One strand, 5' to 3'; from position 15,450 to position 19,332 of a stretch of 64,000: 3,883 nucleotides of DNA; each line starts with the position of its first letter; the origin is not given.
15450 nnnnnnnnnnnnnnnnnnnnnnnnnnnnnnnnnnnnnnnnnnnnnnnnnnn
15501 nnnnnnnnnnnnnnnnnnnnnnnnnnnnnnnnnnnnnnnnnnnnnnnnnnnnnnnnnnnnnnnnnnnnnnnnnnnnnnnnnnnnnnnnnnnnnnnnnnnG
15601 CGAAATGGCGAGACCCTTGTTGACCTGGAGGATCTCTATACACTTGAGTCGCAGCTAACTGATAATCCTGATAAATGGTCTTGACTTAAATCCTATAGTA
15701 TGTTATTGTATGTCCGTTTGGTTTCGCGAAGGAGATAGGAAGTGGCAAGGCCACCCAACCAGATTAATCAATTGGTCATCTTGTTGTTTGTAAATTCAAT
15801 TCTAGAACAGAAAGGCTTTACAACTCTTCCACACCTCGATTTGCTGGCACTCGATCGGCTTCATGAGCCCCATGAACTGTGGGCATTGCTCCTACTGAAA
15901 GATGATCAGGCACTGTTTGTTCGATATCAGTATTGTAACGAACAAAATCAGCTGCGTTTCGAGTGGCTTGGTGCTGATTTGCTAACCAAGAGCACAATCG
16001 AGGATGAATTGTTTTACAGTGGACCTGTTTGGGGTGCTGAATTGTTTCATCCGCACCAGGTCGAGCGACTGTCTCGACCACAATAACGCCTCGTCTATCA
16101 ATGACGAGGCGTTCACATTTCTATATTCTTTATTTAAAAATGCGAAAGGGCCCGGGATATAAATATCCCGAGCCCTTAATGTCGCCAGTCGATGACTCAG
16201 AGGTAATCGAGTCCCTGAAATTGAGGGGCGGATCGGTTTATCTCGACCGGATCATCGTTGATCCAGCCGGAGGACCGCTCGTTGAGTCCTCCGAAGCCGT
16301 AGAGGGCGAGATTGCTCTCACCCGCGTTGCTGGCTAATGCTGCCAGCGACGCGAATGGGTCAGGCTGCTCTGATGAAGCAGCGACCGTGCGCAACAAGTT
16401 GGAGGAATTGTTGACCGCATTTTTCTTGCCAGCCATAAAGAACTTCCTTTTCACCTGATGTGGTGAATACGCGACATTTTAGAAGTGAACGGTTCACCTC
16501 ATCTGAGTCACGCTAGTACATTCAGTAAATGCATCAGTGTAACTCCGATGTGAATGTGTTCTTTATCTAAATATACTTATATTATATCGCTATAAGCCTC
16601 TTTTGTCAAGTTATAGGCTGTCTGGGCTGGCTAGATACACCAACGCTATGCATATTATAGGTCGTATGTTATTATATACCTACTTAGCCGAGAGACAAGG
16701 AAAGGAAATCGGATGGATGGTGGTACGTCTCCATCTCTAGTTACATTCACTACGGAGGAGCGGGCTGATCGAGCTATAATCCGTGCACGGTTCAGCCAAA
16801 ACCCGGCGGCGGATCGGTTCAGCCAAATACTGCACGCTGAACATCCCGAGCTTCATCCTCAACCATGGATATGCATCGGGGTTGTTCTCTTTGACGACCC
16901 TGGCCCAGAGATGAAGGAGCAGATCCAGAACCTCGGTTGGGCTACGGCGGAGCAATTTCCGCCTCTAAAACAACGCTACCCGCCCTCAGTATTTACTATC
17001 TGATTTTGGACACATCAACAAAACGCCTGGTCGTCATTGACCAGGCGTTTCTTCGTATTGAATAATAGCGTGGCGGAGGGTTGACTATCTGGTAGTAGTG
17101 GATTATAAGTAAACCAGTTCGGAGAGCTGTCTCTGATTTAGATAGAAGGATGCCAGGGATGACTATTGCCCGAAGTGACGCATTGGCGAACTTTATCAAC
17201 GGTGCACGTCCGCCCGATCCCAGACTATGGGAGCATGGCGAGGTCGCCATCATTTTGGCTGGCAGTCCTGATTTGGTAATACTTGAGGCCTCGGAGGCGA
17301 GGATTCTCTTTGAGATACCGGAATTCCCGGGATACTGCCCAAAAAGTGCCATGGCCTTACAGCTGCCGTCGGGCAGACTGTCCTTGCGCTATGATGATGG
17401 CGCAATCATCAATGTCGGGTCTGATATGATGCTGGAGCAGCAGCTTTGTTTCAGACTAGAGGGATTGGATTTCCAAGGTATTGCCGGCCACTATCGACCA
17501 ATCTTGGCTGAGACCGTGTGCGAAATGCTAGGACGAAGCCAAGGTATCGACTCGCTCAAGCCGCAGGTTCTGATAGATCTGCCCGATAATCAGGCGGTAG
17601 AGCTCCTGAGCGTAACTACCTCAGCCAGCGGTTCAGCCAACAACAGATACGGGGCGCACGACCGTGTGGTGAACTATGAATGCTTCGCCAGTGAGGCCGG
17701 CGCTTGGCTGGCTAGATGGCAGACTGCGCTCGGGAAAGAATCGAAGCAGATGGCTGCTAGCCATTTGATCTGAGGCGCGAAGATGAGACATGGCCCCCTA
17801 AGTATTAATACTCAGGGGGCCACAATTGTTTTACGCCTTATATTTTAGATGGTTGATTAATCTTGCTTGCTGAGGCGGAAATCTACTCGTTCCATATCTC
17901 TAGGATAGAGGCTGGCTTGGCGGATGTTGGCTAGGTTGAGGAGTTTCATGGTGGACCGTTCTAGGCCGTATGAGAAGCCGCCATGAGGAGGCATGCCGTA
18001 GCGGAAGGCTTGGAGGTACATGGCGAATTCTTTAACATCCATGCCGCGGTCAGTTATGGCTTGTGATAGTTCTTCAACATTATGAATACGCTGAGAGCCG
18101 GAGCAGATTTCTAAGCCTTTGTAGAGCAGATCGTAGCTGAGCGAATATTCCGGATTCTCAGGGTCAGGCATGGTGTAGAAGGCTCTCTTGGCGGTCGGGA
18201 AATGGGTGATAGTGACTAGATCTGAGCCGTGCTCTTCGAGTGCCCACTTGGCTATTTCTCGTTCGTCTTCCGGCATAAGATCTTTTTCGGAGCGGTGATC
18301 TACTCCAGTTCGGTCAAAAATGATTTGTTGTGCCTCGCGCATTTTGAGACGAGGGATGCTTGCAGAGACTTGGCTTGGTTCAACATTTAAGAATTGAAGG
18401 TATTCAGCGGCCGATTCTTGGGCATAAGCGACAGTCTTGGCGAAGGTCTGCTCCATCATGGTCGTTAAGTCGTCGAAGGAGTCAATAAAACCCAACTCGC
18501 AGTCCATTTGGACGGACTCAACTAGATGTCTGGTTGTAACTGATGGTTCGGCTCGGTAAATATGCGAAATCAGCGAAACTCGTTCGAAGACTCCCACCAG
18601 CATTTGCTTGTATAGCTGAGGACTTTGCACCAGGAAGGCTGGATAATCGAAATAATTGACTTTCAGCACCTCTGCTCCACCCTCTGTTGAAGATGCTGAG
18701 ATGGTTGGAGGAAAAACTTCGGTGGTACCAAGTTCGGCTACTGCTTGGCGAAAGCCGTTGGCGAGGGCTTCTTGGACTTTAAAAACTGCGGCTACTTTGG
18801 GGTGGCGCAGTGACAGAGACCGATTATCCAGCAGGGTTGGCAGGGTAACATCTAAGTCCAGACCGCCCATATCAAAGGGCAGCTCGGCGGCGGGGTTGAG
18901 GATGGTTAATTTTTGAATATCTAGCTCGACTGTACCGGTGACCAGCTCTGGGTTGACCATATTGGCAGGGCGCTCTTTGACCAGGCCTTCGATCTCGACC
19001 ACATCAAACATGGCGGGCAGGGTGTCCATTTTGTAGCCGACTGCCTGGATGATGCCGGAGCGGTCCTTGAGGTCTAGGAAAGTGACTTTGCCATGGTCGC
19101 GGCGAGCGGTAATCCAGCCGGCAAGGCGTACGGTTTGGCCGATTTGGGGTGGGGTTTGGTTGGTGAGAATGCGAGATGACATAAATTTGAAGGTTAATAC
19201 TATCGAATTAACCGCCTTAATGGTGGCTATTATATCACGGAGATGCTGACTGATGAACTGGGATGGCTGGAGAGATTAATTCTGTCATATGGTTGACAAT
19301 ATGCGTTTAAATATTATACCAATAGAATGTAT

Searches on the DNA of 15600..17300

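Call 11: search_rna_families(source=window, start=15600, end=17300, threshold=evalue, max_evalue=5)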
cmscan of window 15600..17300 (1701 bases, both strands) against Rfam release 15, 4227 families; matches with E-value up to 5: 6.
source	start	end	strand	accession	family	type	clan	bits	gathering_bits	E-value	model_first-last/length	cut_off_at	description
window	16962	17060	+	RF02059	STnc50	Gene; sRNA;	-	24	55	0.34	1-84/84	no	Salmonella enterica sRNA STnc40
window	16075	16180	+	RF00514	His_leader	Cis-reg; leader;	-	22.7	49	0.57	1-126/126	no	Histidine operon leader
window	16001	16147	+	RF02060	STnc410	Gene; sRNA;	-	17.8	50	0.56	1-158/158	no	Enterobacterial sRNA STnc410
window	17098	17164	+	RF01134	sR30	Gene; snRNA; snoRNA; CD-box;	-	16.4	38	0.34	1-57/57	no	Small nucleolar RNA sR30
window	16447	16512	+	RF00671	mir-138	Gene; miRNA;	-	16.2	50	4.4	1-78/78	no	mir-138 microRNA precursor family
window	16562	16613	-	RF02350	psRNA6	Gene; sRNA;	-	12.2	60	1.4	1-333/333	no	Nitrosomonas sRNA psRNA6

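Call 88: search_rna_families(source=window, start=16050, end=16650, threshold=evalue, max_evalue=10)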
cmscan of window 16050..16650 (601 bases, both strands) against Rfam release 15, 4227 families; matches with E-value up to 10: 6.
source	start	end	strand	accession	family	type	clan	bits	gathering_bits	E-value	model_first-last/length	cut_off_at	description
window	16075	16180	+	RF00514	His_leader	Cis-reg; leader;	-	22.7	49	0.2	1-126/126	no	Histidine operon leader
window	16083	16113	-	RF04230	mir-9261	Gene; miRNA;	-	16.8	86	2.1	1-92/92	no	mir-9261 microRNA precursor family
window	16067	16189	-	RF02331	TtnuHACA24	Gene; snRNA; snoRNA; HACA-box;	-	16.6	100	3.2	1-127/127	no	Tetrahymena snoRNA TtnuHACA24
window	16447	16512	+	RF00671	mir-138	Gene; miRNA;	-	16.2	50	1.6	1-78/78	no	mir-138 microRNA precursor family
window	16148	16177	+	RF04106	mir-1303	Gene; miRNA;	-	14.9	107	8.7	1-85/85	no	mir-1303 microRNA precursor family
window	16380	16471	+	RF01930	bxd_2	Gene; lncRNA;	-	10.6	80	8.4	1-91/91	no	Bithoraxoid conserved region 2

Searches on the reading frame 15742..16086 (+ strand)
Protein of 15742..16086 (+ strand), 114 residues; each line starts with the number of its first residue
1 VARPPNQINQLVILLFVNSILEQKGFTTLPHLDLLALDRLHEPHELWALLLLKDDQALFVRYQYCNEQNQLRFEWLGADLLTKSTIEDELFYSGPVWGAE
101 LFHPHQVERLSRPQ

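Call 3: search_protein_families(library=pfam, proteins=[window:15742-16086:+], max_evalue=1)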
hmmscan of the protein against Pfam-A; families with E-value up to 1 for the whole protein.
window:15742-16086:+ (114 aa): 0 families

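Call 4: search_protein_families(library=phrogs, proteins=[window:15742-16086:+], max_evalue=1)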
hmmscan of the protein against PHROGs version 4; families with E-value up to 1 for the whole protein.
window:15742-16086:+ (114 aa): 1 family
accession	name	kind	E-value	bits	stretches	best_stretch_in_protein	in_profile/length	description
phrog_17154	-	unknown function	0.25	12.4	1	50-74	9-33/88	-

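Call 24: search_protein_families(library=ncbifam, proteins=[window:15742-16086:+], max_evalue=1)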
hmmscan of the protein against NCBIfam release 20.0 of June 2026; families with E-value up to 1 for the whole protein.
window:15742-16086:+ (114 aa): 0 families

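Call 25: search_protein_families(library=padloc, proteins=[window:15742-16086:+], max_evalue=1)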
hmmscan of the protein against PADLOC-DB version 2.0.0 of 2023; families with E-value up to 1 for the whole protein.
window:15742-16086:+ (114 aa): 0 families

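Call 64: find_related_loci(query=window:15742-16086:+, collection=viral_contigs, flank=3000)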
Query window:15742-16086:+ (114 aa) in viral_contigs; peptide patterns used: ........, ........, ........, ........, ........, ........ (x = any residue, [..] = any of these).
9 stretches matched a pattern, but none encodes a relative of the query by tblastn (E <= 1e-3).

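Call 94: search_solved_structures(query=window:15742-16086:+, max_evalue=10)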
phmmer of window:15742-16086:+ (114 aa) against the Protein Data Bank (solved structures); distinct sequences matched with E-value up to 10: 2.
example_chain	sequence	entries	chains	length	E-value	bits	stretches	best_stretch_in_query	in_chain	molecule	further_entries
3ucs_A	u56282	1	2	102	0.87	13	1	33-80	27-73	Chaperone-modulator protein CbpM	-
7f1n_A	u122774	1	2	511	1.1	12.7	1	19-86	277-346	Beta-galactosidase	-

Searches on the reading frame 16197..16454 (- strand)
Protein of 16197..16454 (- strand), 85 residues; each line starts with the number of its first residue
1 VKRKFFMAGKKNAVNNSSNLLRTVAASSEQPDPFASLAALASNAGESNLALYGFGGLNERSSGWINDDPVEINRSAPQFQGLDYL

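Call 3: search_protein_families(library=pfam, proteins=[window:16197-16454:-], max_evalue=1)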
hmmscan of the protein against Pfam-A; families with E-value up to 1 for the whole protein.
window:16197-16454:- (85 aa): 0 families

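Call 4: search_protein_families(library=phrogs, proteins=[window:16197-16454:-], max_evalue=1)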
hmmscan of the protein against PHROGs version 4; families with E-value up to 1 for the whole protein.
window:16197-16454:- (85 aa): 1 family
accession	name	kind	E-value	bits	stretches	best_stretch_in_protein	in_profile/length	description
phrog_9532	-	tail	0.38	10.1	1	3-61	467-524/759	tail fiber protein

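Call 18: find_homologous_proteins(query=window:16197-16436:-, max_evalue=0.01)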
Query window:16197-16436:- (79 aa): 1 proteins with E <= 0.01 among 1 candidates.
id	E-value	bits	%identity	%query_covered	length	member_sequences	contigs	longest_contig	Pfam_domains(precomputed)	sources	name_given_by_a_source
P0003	1.1e-43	164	100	100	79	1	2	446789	-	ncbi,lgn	-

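Call 24: search_protein_families(library=ncbifam, proteins=[window:16197-16436:-], max_evalue=1)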
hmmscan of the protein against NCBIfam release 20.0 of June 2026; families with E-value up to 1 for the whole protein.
window:16197-16436:- (79 aa): 0 families

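Call 25: search_protein_families(library=padloc, proteins=[window:16197-16436:-], max_evalue=1)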
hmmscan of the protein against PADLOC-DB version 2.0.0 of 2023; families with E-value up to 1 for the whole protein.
window:16197-16436:- (79 aa): 0 families

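Call 93: search_solved_structures(query=window:16197-16436:-, max_evalue=10)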
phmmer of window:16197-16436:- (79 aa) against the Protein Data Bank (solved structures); distinct sequences matched with E-value up to 10: 0.

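Call 99: find_related_loci(query=window:16197-16436:-, collection=viral_contigs, flank=3000)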
Query window:16197-16436:- (79 aa) in viral_contigs; peptide patterns used: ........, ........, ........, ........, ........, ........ (x = any residue, [..] = any of these).
52 stretches matched a pattern; 1 encode a relative of the query (tblastn E <= 1e-3); 1 distinct loci.
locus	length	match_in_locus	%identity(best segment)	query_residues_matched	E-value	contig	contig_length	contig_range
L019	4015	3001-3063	57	58-78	9e-6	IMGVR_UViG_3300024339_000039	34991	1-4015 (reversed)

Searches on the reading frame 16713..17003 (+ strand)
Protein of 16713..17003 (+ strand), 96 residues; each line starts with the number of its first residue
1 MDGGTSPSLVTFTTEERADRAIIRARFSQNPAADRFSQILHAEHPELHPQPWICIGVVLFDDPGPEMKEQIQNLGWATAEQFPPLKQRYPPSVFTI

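Call 3: search_protein_families(library=pfam, proteins=[window:16713-17003:+], max_evalue=1)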
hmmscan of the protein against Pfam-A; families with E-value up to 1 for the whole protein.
window:16713-17003:+ (96 aa): 0 families

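Call 4: search_protein_families(library=phrogs, proteins=[window:16713-17003:+], max_evalue=1)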
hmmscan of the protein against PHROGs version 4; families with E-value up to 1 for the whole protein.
window:16713-17003:+ (96 aa): 0 families

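Call 24: search_protein_families(library=ncbifam, proteins=[window:16713-17003:+], max_evalue=1)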
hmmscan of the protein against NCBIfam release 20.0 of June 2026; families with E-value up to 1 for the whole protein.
window:16713-17003:+ (96 aa): 0 families

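Call 25: search_protein_families(library=padloc, proteins=[window:16713-17003:+], max_evalue=1)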
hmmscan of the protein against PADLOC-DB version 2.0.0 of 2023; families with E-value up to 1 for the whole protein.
window:16713-17003:+ (96 aa): 0 families

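Call 65: find_related_loci(query=window:16713-17003:+, collection=viral_contigs, flank=3000)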
Query window:16713-17003:+ (96 aa) in viral_contigs; peptide patterns used: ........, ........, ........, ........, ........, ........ (x = any residue, [..] = any of these).
22 stretches matched a pattern, but none encodes a relative of the query by tblastn (E <= 1e-3).

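Call 95: search_solved_structures(query=window:16713-17003:+, max_evalue=10)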
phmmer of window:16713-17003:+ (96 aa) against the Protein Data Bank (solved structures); distinct sequences matched with E-value up to 10: 2.
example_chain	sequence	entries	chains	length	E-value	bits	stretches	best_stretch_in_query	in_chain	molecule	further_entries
3mcz_A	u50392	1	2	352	0.89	13.4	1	37-58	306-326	O-methyltransferase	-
9hmy_A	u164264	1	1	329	1.1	13.1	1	35-72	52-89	SteA-like C-terminal domain-containing protein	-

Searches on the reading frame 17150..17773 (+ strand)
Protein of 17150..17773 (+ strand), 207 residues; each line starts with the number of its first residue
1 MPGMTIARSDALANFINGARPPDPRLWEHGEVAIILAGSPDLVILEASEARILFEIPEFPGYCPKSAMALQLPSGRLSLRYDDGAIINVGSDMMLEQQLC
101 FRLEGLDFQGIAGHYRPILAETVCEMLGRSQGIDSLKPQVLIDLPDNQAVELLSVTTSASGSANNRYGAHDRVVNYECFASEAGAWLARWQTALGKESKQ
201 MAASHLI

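Call 3: search_protein_families(library=pfam, proteins=[window:17150-17773:+], max_evalue=1)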
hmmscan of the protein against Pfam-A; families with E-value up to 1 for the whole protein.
window:17150-17773:+ (207 aa): 0 families

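Call 4: search_protein_families(library=phrogs, proteins=[window:17150-17773:+], max_evalue=1)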
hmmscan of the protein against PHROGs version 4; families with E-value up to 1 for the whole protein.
window:17150-17773:+ (207 aa): 0 families

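Call 24: search_protein_families(library=ncbifam, proteins=[window:17150-17773:+], max_evalue=1)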
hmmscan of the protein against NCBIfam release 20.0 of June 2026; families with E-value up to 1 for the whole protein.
window:17150-17773:+ (207 aa): 0 families

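Call 25: search_protein_families(library=padloc, proteins=[window:17150-17773:+], max_evalue=1)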
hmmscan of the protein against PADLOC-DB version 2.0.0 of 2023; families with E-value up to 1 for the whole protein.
window:17150-17773:+ (207 aa): 0 families

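Call 39: predict_structure(protein=window:17150-17773:+)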
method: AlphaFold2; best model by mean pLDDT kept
length: 207 residues; sequences in the alignment: 1
mean_pLDDT: 34.0   pTM: 0.30
mean pLDDT of the five models: 34.0, 32.7, 31.1, 28.4, 24.7
residues with pLDDT >= 90: 0; 70-90: 0; 50-70: 21; < 50: 186
segments of 3 or more residues with pLDDT < 50: 1-115, 126-133, 141-175, 182-207
pLDDT, mean of each block of 10 residues (from residue 1): 22 27 31 28 27 23 22 29 31 26 33 47 51 51 42 38 36 47 40 34 26
secondary structure, 60 per line:
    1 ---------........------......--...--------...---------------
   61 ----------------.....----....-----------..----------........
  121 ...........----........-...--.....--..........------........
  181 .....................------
elements in order: H10-17 H24-29 E32-34 E43-45 E77-81 E86-89 H113-131 E136-143 E150-154 H157-166 E173-180 H181-201

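Call 48: search_solved_structures(query=window:17150-17773:+, max_evalue=10)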
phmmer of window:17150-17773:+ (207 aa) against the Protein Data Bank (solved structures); distinct sequences matched with E-value up to 10: 0.

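Call 100: find_related_loci(query=window:17159-17773:+, collection=viral_contigs, flank=3000)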
Query window:17159-17773:+ (204 aa) in viral_contigs; peptide patterns used: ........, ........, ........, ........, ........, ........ (x = any residue, [..] = any of these).
5 stretches matched a pattern, but none encodes a relative of the query by tblastn (E <= 1e-3).

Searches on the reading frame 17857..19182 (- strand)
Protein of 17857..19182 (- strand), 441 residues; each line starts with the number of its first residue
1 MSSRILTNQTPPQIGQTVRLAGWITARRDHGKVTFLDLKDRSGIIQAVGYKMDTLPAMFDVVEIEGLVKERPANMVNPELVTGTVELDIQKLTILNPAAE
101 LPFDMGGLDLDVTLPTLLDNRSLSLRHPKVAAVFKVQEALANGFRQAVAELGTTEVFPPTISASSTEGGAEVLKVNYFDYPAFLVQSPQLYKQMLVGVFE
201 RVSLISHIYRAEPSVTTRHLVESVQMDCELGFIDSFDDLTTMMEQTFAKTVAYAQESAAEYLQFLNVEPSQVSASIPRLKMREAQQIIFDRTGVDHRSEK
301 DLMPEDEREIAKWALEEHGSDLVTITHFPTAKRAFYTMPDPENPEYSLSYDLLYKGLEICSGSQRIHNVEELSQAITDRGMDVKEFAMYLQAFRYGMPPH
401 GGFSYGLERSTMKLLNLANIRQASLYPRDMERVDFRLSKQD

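Call 13: find_related_loci(query=window:17857-19182:-, collection=genome_contigs, flank=10000)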
Query window:17857-19182:- (441 aa) in genome_contigs; peptide patterns used: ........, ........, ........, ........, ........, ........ (x = any residue, [..] = any of these).
69 stretches matched a pattern; 7 encode a relative of the query (tblastn E <= 1e-3); 7 distinct loci.
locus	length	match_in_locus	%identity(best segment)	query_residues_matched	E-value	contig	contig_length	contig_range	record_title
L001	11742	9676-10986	78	4-440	0e+0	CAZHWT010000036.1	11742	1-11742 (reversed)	MAG TPA_asm: uncultured Candidatus Saccharibacteria bacterium isolate SRP263527_co1_153 genome assembly, contig: NODE_47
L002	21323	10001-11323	76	1-441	0e+0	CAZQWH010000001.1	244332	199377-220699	MAG TPA_asm: uncultured Candidatus Saccharibacteria bacterium isolate SRP263527_co2_234 genome assembly, contig: NODE_16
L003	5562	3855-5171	65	4-441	0e+0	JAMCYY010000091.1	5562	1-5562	MAG: Patescibacteria group bacterium isolate FK_Sedi_B_Bin.329 NODE_64372_length_5562_cov_2.79687, whole genome shotgun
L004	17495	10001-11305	64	4-437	0e+0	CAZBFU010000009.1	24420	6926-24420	MAG TPA_asm: uncultured Pseudomonadales bacterium isolate SRP342105_co1_165 genome assembly, contig: NODE_2712_length_24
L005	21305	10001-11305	60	4-438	2e-178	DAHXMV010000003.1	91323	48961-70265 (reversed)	MAG TPA_asm: Candidatus Amesbacteria bacterium isolate clean1627 NODE_3_length_91323_cov_18.121024, whole genome shotgun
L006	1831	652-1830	61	4-394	2e-175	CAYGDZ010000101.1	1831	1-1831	MAG TPA_asm: uncultured Candidatus Saccharibacteria bacterium isolate ERP113451_co3_69 genome assembly, contig: NODE_101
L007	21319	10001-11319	62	3-441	1e-165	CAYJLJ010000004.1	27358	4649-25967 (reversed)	MAG TPA_asm: uncultured Gammaproteobacteria bacterium isolate ERP124720_co1_20 genome assembly, contig: NODE_2335_length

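Call 90: search_protein_families(library=pfam, proteins=[L002:11392-11856:-], max_evalue=0.01)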
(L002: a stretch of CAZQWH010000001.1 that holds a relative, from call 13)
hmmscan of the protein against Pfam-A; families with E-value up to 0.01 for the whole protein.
L002:11392-11856:- (154 aa): 0 families

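Call 104: search_protein_families(library=pfam, proteins=[L002:17588-18274:+, L001:11027-11326:+, L004:11347-12237:+], max_evalue=0.01)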
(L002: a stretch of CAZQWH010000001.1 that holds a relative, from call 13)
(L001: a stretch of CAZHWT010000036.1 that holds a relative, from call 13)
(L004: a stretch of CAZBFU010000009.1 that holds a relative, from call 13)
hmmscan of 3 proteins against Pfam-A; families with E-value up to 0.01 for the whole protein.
L002:17588-18274:+ (228 aa): 1 family
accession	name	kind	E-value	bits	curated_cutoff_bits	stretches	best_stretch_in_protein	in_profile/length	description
PF01797.21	Y1_Tnp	-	8.4e-08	32.8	23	1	71-150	35-119/121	Transposase IS200 like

L001:11027-11326:+ (99 aa): 1 family
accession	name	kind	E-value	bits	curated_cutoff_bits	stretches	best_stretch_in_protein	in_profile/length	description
PF01541.30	GIY-YIG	-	7.9e-14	52.2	22.6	1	7-78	1-74/78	GIY-YIG catalytic domain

L004:11347-12237:+ (296 aa): 4 families
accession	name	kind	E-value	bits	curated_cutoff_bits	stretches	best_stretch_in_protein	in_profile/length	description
PF00768.25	Peptidase_S11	-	5.2e-49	167.3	27.6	1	50-276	4-238/239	D-alanyl-D-alanine carboxypeptidase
PF13354.11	Beta-lactamase2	-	2.5e-06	27.4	22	1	62-198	3-142/214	Beta-lactamase enzyme family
PF02113.21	Peptidase_S13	-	3.1e-06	26.6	22.8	1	51-103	10-63/444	D-Ala-D-Ala carboxypeptidase 3 (S13) family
PF00905.27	Transpeptidase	-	0.0051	16.5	22.1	1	74-125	16-86/299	Penicillin binding protein transpeptidase domain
